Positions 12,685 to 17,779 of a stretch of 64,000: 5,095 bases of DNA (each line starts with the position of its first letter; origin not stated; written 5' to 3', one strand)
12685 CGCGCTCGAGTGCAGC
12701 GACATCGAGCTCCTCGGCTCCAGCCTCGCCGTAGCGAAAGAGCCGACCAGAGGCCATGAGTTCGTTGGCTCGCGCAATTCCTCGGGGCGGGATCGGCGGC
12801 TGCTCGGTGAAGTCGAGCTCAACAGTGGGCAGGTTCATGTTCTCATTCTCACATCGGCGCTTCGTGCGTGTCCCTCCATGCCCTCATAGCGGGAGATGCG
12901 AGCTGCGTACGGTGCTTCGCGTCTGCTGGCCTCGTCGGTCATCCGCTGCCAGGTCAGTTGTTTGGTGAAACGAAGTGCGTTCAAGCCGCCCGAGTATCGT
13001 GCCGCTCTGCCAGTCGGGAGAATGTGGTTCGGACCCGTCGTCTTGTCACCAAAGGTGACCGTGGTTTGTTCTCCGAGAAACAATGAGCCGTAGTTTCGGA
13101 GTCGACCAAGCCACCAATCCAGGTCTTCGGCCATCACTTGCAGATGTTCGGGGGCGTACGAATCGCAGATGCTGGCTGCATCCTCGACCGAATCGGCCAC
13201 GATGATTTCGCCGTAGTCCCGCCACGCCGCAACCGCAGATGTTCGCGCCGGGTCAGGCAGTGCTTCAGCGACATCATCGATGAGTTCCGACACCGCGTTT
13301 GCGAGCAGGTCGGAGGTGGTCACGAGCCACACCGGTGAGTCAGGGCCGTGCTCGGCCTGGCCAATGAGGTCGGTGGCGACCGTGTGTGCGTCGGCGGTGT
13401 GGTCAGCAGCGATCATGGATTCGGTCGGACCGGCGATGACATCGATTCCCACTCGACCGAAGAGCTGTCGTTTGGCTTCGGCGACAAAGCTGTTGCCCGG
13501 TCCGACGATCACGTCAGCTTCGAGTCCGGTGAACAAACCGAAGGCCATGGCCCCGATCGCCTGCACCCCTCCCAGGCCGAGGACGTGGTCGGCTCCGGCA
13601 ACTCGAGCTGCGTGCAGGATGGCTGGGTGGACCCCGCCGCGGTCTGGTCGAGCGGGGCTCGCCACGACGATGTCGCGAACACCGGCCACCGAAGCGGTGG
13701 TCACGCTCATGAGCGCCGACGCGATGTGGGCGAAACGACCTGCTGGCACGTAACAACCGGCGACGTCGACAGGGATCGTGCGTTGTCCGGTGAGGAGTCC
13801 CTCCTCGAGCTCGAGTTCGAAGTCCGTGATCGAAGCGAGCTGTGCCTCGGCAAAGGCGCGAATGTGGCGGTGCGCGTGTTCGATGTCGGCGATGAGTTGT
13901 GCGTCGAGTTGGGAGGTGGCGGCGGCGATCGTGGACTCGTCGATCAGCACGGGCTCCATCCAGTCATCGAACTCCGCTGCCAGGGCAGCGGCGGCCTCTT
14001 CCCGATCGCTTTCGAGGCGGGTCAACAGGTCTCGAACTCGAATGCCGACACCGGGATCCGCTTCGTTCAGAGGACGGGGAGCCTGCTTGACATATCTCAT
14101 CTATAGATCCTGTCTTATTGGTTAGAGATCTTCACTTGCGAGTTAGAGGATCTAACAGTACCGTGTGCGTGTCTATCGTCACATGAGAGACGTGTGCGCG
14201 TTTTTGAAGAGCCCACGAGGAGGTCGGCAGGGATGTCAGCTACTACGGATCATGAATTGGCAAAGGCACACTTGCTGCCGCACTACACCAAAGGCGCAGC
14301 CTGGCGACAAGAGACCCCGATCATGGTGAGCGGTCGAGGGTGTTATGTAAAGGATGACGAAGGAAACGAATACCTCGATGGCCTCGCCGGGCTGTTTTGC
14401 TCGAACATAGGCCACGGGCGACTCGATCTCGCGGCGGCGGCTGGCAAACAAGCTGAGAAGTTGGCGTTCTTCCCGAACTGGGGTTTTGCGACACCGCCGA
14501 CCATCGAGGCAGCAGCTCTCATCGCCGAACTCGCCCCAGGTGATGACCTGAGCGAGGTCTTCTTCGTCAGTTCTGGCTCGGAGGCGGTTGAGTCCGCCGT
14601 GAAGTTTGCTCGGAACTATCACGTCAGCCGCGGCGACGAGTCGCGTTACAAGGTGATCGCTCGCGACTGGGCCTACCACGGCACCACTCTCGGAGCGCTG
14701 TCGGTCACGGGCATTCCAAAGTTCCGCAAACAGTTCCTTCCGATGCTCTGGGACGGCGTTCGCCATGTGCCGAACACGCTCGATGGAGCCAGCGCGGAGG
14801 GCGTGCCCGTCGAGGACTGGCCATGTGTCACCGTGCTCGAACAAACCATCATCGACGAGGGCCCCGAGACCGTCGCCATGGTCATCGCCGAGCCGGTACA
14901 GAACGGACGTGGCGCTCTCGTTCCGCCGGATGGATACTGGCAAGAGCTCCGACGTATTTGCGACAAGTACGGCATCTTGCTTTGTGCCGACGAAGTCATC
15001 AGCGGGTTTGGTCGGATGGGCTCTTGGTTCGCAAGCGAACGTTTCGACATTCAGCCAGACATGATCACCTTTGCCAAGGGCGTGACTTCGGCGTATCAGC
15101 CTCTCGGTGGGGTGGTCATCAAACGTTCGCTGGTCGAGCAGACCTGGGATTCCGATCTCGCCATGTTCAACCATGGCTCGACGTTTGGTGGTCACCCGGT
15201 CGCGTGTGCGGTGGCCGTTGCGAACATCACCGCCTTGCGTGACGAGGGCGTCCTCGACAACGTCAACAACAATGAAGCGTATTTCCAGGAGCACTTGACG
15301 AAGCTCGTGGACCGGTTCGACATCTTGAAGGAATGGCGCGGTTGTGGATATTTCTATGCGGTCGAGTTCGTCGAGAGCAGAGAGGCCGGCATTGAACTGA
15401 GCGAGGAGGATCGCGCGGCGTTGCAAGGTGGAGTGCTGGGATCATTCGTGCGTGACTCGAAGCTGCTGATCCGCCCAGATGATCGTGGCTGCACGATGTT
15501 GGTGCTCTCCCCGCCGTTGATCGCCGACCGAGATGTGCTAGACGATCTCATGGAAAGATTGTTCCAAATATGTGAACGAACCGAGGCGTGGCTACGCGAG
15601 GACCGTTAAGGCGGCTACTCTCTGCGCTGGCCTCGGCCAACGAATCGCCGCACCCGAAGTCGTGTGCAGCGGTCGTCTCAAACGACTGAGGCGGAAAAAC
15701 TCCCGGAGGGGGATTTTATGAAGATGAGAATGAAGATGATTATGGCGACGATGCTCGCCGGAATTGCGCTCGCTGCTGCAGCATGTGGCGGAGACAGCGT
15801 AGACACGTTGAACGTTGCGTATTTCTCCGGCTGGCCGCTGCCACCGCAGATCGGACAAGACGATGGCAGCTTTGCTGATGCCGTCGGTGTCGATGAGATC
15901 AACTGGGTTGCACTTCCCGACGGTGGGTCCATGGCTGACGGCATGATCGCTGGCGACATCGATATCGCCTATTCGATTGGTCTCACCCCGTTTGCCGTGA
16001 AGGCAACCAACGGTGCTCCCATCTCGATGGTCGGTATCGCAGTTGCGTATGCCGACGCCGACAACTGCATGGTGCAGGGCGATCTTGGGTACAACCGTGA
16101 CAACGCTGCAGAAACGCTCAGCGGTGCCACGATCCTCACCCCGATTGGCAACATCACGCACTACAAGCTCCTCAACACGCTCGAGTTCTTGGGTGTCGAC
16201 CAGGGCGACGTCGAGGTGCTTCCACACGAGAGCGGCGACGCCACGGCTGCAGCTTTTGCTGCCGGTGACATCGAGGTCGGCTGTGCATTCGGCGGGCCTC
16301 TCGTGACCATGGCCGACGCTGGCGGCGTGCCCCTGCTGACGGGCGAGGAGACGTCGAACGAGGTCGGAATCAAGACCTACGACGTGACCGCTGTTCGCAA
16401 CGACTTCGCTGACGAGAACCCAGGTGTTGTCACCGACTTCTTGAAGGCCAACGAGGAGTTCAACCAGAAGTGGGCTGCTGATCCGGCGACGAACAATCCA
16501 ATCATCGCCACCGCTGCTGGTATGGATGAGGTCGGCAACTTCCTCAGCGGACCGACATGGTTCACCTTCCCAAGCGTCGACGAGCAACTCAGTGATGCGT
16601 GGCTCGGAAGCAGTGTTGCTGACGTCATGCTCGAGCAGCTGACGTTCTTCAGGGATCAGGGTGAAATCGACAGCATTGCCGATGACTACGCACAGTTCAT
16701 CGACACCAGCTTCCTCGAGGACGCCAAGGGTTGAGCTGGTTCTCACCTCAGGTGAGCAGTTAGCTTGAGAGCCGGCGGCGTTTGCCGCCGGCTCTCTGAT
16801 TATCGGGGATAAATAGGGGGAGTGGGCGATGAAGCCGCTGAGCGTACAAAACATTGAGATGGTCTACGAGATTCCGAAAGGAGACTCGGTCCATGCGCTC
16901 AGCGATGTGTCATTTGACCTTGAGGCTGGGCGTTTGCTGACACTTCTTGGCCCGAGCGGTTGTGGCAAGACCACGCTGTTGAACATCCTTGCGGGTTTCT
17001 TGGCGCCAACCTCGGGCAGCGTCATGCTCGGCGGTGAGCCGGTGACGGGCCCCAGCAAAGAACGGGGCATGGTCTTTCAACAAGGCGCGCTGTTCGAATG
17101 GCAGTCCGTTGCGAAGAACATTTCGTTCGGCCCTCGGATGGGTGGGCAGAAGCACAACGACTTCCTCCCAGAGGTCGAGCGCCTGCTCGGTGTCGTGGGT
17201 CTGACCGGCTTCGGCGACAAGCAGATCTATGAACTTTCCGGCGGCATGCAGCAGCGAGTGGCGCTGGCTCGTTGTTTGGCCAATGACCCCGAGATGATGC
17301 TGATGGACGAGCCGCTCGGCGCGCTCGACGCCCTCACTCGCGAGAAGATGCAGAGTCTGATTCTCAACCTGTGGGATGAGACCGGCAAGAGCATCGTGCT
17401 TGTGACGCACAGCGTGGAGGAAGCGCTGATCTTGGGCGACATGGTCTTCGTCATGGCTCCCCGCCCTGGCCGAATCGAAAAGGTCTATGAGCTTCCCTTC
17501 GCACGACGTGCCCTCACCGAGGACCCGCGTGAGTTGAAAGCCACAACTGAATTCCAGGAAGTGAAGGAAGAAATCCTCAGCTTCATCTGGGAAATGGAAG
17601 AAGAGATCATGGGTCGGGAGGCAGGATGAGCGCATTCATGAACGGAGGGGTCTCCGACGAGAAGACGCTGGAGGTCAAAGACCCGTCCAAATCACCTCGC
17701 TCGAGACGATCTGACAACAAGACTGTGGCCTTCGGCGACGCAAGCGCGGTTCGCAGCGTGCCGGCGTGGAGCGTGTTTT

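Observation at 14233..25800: Taurine-type sulfonate operon with a taurine-forming decarboxylase wedged between tauC and pta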

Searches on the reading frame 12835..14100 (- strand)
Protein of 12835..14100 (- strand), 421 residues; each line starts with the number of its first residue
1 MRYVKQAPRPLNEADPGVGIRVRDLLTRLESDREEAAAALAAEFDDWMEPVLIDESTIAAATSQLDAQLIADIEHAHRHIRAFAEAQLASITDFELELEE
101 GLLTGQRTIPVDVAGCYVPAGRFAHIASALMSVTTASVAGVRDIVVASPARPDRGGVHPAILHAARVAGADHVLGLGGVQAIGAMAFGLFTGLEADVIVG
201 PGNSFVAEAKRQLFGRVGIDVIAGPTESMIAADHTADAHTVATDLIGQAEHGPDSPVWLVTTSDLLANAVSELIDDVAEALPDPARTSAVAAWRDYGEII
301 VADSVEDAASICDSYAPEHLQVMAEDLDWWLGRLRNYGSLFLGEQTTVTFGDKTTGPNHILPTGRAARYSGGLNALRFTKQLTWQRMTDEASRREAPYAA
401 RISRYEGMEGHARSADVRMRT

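Call 20: search_protein_families(library=pfam, proteins=[window:12835-14100:-], max_evalue=0.0001)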
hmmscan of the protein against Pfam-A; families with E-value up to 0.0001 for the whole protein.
window:12835-14100:- (421 aa): 1 family
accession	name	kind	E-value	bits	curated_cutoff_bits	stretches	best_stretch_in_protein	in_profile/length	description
PF00815.25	Histidinol_dh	-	3.5e-125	418.7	27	1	21-419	14-411/411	Histidinol dehydrogenase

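Call 22: search_protein_families(library=ncbifam, proteins=[window:12835-14100:-], max_evalue=1e-10)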
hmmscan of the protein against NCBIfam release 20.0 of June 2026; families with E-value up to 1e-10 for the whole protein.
window:12835-14100:- (421 aa): 2 families
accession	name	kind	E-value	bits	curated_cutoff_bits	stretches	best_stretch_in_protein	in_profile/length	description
TIGR00069.1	hisD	equivalog_domain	1.5e-123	413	243.8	1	22-418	1-393/393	histidinol dehydrogenase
NF010343.0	PRK13770.1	equivalog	3.4e-67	227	647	1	22-419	25-415/416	histidinol dehydrogenase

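Call 37: search_solved_structures(query=window:12835-14100:-, max_evalue=1e-20, show_alignments=2)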
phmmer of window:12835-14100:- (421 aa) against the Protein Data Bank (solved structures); distinct sequences matched with E-value up to 1e-20: 11.
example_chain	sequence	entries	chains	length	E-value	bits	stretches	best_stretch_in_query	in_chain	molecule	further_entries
8v35_A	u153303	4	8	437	2.7e-136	458.1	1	3-419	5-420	Sulfopropanediol 3-dehydrogenase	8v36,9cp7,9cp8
8v37_A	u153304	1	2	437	3.9e-135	454.3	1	3-419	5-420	Sulfopropanediol 3-dehydrogenase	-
9cp9_A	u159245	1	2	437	8e-135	453.3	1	3-419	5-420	Sulfopropanediol 3-dehydrogenase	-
8wwe_A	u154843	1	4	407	1.4e-132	446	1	3-406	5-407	(R)-DHPS dehydrogenase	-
4g07_A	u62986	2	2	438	9.7e-69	235.7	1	17-419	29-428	Histidinol dehydrogenase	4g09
4gic_A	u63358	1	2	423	9.5e-64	219.3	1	15-382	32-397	Histidinol dehydrogenase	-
8xsq_A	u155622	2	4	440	2.1e-63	218.1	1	14-419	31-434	Histidinol dehydrogenase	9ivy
9lbv_A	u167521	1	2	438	2.2e-63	218.1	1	14-419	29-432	Histidinol dehydrogenase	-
6an0_A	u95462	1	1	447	3.4e-58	201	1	10-420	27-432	Histidinol dehydrogenase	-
5vlb_A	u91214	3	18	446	1.5e-57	198.8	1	65-420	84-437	Histidinol dehydrogenase, chloroplastic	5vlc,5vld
1k75_A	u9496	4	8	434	4e-55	190.9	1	9-418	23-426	L-histidinol dehydrogenase | Histidinol dehydrogenase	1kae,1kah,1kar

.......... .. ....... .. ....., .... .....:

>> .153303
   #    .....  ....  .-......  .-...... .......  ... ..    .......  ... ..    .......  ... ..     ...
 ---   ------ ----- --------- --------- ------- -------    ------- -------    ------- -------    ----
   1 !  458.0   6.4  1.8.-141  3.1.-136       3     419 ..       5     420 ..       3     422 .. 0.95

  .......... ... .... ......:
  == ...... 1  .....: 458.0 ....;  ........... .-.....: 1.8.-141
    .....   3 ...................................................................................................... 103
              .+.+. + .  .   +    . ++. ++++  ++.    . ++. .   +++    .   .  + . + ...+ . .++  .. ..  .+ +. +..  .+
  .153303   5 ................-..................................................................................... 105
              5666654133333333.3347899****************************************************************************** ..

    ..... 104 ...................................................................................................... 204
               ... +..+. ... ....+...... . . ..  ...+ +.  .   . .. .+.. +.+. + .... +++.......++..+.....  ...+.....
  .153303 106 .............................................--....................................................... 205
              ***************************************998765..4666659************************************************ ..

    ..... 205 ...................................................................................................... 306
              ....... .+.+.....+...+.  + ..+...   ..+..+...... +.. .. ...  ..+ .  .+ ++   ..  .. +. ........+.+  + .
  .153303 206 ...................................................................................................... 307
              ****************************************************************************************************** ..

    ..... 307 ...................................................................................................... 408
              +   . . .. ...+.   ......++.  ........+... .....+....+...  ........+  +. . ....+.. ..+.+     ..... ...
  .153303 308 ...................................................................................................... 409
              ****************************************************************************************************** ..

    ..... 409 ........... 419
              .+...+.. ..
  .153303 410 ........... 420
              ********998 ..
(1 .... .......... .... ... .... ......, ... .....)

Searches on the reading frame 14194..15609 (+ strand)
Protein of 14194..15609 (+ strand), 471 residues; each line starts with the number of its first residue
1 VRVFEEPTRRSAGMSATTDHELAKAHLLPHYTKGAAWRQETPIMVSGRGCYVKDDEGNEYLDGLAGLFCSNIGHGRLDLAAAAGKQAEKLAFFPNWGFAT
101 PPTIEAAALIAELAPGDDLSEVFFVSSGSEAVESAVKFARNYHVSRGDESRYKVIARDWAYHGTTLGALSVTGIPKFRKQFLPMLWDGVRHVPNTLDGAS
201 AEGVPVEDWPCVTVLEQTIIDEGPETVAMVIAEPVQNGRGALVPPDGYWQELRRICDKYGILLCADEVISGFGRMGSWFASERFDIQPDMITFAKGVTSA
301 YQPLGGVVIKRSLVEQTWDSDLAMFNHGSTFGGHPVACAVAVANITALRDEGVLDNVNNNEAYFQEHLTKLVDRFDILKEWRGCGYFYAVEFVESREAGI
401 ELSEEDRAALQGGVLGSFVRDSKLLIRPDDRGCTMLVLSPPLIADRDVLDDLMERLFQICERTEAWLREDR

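Call 3: search_protein_families(library=pfam, proteins=[window:14194-15609:+])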
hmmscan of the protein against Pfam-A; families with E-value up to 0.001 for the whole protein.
window:14194-15609:+ (471 aa): 2 families
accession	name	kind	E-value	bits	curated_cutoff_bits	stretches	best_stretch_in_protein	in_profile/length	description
PF00202.27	Aminotran_3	-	1.5e-84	284.5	30.5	1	43-458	12-401/403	Aminotransferase class-III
PF00155.27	Aminotran_1_2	-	7.6e-05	22.5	19.7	1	219-376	136-291/361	Aminotransferase class I and II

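Call 4: search_protein_families(library=ncbifam, proteins=[window:14194-15609:+])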
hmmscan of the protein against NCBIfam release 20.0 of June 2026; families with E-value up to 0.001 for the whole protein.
window:14194-15609:+ (471 aa): 69 families (the best 25 are shown)
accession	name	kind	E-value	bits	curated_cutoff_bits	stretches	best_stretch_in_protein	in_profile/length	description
NF005102.0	PRK06541.1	equivalog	8.7e-167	555.3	574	1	15-462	8-455/460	aspartate aminotransferase family protein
NF005682.0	PRK07480.1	subfamily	5.2e-111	371.5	510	1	20-468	14-457/459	aminotransferase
NF005447.0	PRK07036.1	equivalog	1e-108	364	618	1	16-466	10-458/468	aminotransferase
NF004767.0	PRK06105.1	subfamily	1.4e-106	356.8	517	1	24-469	13-456/460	aminotransferase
NF005683.0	PRK07481.1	subfamily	1e-99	334.6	575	1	26-458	13-445/453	hypothetical protein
NF052567.1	OmAmTferAptACaul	equivalog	2.4e-99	333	500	1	26-459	5-427/431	omega-aminotransferase AptA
NF005684.0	PRK07482.1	subfamily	8.3e-93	311.4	687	1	30-455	22-447/464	hypothetical protein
NF005812.0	PRK07678.1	subfamily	1.3e-92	310.8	488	1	38-456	27-443/451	aminotransferase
NF005685.0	PRK07483.1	equivalog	5e-92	309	485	1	37-461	9-436/444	aspartate aminotransferase family protein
NF009068.0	PRK12403.1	equivalog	1.2e-89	301.2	817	1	23-464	18-454/460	aspartate aminotransferase family protein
NF004718.0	PRK06062.1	subfamily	1.8e-87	293.8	472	1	38-409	36-398/454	hypothetical protein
TIGR00508.1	bioA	equivalog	2.4e-80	270.2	405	1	39-458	12-416/419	adenosylmethionine--8-amino-7-oxononanoate transaminase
NF004426.0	PRK05769.1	equivalog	1.7e-79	267.7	552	1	39-458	34-435/441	acetyl ornithine aminotransferase family protein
NF005375.0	PRK06917.1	equivalog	1.9e-79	267.5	535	1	38-460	12-436/448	aspartate aminotransferase family protein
NF004625.0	PRK05965.1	subfamily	1.6e-78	264.5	729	1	20-459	7-444/460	hypothetical protein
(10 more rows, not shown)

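Call 54: search_solved_structures(query=window:14233-15609:+, max_evalue=1e-60)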
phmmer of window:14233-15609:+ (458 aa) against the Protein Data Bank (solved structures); distinct sequences matched with E-value up to 1e-60: 44.
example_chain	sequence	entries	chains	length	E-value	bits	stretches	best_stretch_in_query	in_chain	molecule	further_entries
9gh9_A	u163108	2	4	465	2.9e-112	379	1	10-454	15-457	Aspartate aminotransferase family protein | Streptomyces aminotransferase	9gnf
9qgh_A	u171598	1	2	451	4.7e-111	375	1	10-454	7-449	Aspartate aminotransferase family protein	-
9qc2_A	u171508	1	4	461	2.5e-110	372.7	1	10-454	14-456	Aspartate aminotransferase family protein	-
6io1_A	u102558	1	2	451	2.4e-92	313.3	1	13-442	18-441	Aminotransferase, class III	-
7qyg_A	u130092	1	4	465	1.6e-83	284.2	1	11-450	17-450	Aminotransferase TR2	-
7qx0_A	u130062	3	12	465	3.6e-83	283.1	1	11-450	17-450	Aminotransferase TR2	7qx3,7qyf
6gwi_A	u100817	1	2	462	6.1e-83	282.3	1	8-450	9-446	Putrescine aminotransferase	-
4a6r_A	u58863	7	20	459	8.9e-82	278.5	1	7-448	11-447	OMEGA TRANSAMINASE | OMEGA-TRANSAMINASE | AMINOTRANSFERASE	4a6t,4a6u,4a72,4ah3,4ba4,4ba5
6s4g_A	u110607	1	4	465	9.3e-82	278.4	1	7-448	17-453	Probable aminotransferase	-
7q9x_AAA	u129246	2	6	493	1.2e-81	278.1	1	7-448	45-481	Probable aminotransferase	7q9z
6snu_A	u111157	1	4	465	2.3e-81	277.1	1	7-448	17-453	Aspartate aminotransferase family protein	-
9cf4_A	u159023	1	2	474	4.6e-79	269.6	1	25-448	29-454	Aminotransferase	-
7ypm_A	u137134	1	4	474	4e-78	266.5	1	21-453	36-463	Aspartate aminotransferase family protein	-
7ypn_B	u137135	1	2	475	7.2e-78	265.6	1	11-453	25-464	Aspartate aminotransferase family protein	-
5kr6_A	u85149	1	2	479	1.1e-77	265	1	17-443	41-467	4-aminobutyrate transaminase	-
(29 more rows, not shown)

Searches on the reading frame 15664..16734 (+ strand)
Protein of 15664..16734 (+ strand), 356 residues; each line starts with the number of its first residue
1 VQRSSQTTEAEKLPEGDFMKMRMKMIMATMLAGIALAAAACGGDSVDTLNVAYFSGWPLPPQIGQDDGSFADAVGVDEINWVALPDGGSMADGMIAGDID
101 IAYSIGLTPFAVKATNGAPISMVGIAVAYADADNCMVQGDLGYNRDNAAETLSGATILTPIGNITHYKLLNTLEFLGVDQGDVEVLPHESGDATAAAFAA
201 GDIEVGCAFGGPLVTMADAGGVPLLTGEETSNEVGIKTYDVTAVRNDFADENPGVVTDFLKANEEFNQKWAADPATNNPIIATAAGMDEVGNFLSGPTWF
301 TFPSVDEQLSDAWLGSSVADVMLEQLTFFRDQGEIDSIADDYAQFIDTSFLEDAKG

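Call 3: search_protein_families(library=pfam, proteins=[window:15664-16734:+])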
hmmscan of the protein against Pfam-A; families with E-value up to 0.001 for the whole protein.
window:15664-16734:+ (356 aa): 1 family
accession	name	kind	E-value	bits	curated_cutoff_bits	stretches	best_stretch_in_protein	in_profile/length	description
PF13379.11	NMT1_2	-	1.3e-07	32.1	24.7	1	47-280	6-247/252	NMT1-like family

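Call 4: search_protein_families(library=ncbifam, proteins=[window:15664-16734:+])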
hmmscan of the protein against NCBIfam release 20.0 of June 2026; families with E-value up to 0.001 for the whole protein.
window:15664-16734:+ (356 aa): 4 families
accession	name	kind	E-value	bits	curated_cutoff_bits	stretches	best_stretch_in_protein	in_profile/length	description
TIGR01729.1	taurine_ABC_bnd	equivalog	1.3e-34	120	304.25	1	60-350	11-298/300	taurine ABC transporter substrate-binding protein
NF008553.0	PRK11480.1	equivalog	2.1e-30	106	490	1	27-351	6-319/320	taurine ABC transporter substrate-binding protein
TIGR01728.1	SsuA_fam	subfamily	3.4e-19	69.2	163.5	1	63-351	16-289/290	aliphatic sulfonate ABC transporter substrate-binding protein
NF008588.0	PRK11553.1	subfamily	1.3e-06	27.6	299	1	76-288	55-258/319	aliphatic sulfonate ABC transporter substrate-binding protein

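Call 56: search_solved_structures(query=window:15664-16734:+, max_evalue=0.00001)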
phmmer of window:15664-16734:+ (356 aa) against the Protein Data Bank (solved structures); distinct sequences matched with E-value up to 0.00001: 1.
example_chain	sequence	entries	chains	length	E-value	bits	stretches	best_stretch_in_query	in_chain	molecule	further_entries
6ssy_A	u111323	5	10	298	7.1e-27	97.5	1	51-350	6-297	Taurine-binding periplasmic protein | Taurine ABC transporter substrate-binding protein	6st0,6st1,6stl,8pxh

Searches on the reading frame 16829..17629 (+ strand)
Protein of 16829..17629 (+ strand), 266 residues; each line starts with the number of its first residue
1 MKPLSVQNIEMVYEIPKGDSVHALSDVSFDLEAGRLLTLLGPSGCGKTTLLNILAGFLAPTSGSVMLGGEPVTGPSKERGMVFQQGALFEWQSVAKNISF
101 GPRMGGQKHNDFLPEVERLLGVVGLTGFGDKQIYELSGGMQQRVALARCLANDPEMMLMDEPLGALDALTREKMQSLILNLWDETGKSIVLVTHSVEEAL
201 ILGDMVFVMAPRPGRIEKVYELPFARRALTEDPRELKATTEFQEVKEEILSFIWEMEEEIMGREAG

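Call 3: search_protein_families(library=pfam, proteins=[window:16829-17629:+])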
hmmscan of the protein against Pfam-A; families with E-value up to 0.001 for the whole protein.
window:16829-17629:+ (266 aa): 4 families
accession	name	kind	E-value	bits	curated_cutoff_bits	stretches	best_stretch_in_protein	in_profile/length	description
PF00005.33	ABC_tran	-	3.5e-33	115.5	25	1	24-163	1-136/137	ABC transporter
PF13304.12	AAA_21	-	0.00015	22.4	27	0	39-57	4-22/304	AAA domain, putative AbiEii toxin, Type IV TA system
PF03215.21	Rad17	-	0.00048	20.6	23.8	1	31-59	42-70/186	Rad17 P-loop domain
PF13521.12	AAA_28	-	0.00081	20.1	27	0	39-56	4-21/164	AAA domain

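Call 4: search_protein_families(library=ncbifam, proteins=[window:16829-17629:+])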
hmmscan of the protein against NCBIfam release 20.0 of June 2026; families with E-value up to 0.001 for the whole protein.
window:16829-17629:+ (266 aa): 188 families (the best 25 are shown)
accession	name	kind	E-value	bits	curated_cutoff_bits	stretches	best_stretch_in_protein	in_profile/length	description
NF008421.0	PRK11248.1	equivalog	1.2e-78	264.1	357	1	21-259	14-253/255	taurine ABC transporter ATP-binding subunit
NF040729.1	ABC_ATP_SaoA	equivalog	7.9e-58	195.8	360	1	4-227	2-224/248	ABC transporter ATP-binding protein SaoA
TIGR01184.1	ntrCD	subfamily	3.4e-55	187.1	291.8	1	24-252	1-229/230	nitrate ABC transporter ATP-binding protein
TIGR03265.1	PhnT2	equivalog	6.8e-55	186.7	457.7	1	4-217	5-214/353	putative 2-aminoethylphosphonate ABC transporter ATP-binding protein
TIGR01187.1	potA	subfamily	8.9e-53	179.4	355.6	1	39-219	1-182/325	polyamine ABC transporter ATP-binding protein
NF006987.0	PRK09452.1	equivalog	4.9e-52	176.9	482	1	19-220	28-230/378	spermidine/putrescine ABC transporter ATP-binding protein PotA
NF043075.1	MMSYN1_0197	equivalog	5.5e-52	176.8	550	1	19-210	13-207/341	spermidine/putrescine ABC transporter ATP-binding protein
TIGR00968.1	3a0106s01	subfamily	7e-50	169.7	342.75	1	20-219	12-212/237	sulfate ABC transporter ATP-binding protein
TIGR01186.1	proV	subfamily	1e-46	159.8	326.6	1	22-210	7-204/363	betaine/proline/choline family ABC transporter ATP-binding protein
NF008420.0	PRK11247.1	equivalog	9.4e-46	156.1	395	1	21-227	25-225/257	aliphatic sulfonates ABC transporter ATP-binding protein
NF008513.0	PRK11432.1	equivalog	1.7e-45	155.5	496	1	23-210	21-211/351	ferric ABC transporter ATP-binding protein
NF008621.0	PRK11607.1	equivalog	2.3e-45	155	613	1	19-226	30-244/377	putrescine ABC transporter ATP-binding subunit PotG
TIGR03258.1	PhnT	equivalog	6.5e-45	153.7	499.15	1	23-216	23-218/359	2-aminoethylphosphonate ABC transport system ATP-binding subunit PhnT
NF008105.0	PRK10851.1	equivalog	8.9e-44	149.6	502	1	20-219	14-218/362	sulfate/thiosulfate ABC transporter ATP-binding protein CysA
TIGR04521.1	ECF_ATPase_2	equivalog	1e-43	149.4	330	1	5-210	2-219/279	energy-coupling factor transporter ATPase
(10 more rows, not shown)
